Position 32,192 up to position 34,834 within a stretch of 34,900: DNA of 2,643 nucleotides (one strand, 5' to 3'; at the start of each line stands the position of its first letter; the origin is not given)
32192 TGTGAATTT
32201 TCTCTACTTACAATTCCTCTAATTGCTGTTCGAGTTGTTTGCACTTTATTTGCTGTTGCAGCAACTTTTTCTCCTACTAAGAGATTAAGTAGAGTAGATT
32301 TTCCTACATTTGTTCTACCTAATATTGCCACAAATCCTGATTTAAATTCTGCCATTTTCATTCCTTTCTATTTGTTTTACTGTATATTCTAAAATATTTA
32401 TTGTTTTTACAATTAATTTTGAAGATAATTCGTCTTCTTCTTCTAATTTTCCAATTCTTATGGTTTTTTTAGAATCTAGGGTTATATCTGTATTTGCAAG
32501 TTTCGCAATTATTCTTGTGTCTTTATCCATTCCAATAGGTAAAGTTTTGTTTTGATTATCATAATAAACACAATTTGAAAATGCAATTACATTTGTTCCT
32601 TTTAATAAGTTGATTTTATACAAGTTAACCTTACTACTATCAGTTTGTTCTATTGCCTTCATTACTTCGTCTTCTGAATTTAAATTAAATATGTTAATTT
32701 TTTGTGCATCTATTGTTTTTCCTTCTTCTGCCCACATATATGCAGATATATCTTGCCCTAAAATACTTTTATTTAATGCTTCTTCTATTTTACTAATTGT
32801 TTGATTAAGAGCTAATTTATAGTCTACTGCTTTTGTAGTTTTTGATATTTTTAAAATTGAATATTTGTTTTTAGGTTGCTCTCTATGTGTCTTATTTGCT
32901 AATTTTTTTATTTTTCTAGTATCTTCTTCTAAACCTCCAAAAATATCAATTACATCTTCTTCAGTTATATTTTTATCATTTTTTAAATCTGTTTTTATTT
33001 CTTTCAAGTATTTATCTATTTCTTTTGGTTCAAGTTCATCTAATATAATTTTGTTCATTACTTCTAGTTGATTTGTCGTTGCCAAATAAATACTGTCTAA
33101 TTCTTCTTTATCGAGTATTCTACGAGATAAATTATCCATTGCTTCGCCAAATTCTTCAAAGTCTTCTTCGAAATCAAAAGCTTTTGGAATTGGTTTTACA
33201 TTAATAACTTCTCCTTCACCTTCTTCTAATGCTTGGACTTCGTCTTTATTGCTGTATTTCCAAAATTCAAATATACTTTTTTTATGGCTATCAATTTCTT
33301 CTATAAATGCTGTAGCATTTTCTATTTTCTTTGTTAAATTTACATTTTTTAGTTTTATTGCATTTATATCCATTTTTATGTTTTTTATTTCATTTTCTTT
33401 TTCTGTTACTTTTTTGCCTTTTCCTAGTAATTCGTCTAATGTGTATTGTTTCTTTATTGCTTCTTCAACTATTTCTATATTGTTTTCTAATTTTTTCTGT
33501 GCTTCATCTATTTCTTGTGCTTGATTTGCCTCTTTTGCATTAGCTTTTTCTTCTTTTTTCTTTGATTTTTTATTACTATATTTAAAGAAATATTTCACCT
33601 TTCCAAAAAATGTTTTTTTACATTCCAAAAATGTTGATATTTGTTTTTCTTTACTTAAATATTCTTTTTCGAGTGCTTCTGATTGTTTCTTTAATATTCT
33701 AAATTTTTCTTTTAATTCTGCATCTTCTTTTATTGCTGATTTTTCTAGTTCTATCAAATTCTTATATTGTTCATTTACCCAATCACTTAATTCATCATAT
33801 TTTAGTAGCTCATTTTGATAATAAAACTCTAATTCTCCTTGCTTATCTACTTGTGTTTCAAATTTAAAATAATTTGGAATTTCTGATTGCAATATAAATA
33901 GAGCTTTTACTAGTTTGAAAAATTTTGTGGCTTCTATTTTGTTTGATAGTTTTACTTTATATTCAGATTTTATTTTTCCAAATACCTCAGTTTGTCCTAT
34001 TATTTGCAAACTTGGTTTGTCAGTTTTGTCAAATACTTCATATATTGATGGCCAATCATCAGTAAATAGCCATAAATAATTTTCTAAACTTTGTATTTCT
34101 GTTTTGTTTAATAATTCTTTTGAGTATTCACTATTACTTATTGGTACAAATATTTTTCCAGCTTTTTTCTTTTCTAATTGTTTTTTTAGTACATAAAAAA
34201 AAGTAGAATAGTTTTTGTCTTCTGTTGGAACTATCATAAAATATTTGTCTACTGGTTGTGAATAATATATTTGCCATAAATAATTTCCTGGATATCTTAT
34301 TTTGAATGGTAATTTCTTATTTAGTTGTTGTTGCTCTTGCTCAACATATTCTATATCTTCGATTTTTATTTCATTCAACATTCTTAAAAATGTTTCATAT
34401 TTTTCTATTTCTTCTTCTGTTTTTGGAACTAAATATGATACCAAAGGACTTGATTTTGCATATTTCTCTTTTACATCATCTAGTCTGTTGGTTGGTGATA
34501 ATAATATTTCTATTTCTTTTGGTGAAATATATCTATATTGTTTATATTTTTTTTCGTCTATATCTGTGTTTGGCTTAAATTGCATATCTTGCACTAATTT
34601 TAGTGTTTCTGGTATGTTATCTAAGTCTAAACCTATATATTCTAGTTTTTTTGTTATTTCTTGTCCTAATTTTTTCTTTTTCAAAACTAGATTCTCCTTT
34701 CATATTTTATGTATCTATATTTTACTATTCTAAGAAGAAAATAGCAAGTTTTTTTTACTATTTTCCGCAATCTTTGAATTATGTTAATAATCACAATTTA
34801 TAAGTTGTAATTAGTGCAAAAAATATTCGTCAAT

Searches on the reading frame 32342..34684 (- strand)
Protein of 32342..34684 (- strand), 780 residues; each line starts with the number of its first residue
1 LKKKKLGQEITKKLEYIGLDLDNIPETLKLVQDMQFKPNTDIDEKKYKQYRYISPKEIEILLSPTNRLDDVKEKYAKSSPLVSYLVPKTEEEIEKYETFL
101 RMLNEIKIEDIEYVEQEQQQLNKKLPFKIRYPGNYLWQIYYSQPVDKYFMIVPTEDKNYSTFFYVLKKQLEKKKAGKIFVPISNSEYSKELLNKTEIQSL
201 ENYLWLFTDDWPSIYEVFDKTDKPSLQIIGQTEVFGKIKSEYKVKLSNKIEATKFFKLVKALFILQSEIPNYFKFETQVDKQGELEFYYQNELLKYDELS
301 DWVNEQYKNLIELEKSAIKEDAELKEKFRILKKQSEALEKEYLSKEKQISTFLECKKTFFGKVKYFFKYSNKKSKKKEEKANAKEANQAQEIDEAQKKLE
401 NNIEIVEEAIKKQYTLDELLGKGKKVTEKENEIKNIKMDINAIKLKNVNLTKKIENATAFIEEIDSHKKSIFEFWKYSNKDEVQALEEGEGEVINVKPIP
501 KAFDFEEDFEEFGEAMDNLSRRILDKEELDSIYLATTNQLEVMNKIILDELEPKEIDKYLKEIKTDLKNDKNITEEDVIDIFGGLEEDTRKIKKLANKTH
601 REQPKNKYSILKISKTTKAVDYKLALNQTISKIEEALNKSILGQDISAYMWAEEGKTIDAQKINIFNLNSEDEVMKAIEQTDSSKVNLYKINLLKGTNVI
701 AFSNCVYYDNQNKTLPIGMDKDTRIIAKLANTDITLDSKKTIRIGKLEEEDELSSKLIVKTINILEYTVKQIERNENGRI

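Call 15: search_protein_families(library=pfam, proteins=[window:32342-34684:-])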
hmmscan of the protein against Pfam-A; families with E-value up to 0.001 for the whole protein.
window:32342-34684:- (780 aa): 0 families

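Call 75: find_encoding_contigs(protein=window:32342-34684:-, flank=10000, max_places=4)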
Protein window:32342-34684:- (780 aa): 3 contigs read that carry it; 1 place shown.
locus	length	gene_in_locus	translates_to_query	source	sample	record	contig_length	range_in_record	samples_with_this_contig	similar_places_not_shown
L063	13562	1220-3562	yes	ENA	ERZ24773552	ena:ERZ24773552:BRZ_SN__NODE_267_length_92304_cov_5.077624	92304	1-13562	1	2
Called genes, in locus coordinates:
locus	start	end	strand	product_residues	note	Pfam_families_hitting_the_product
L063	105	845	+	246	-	-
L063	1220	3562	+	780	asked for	-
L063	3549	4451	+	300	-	PF01926:MMR_HSR1, PF02421:FeoB_N, PF03193:RsgA_GTPase (weak), PF04548:AIG1, PF09439:SRPRB (weak), PF00009:GTP_EFTU, PF00350:Dynamin_N, PF07650:KH_2, +1 more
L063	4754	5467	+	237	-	PF11967:RecO_N, PF02565:RecO_C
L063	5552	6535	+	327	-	PF00535:Glycos_transf_2, PF13641:Glyco_tranf_2_3 (weak)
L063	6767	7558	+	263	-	PF01061:ABC2_membrane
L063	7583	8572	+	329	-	PF00535:Glycos_transf_2, PF13641:Glyco_tranf_2_3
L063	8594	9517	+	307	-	PF00753:Lactamase_B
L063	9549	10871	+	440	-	PF00005:ABC_tran, PF14524:Wzt_C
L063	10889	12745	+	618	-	PF08241:Methyltransf_11, PF08242:Methyltransf_12 (weak), PF13649:Methyltransf_25 (weak)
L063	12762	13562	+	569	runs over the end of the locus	PF00535:Glycos_transf_2, PF13641:Glyco_tranf_2_3 (weak)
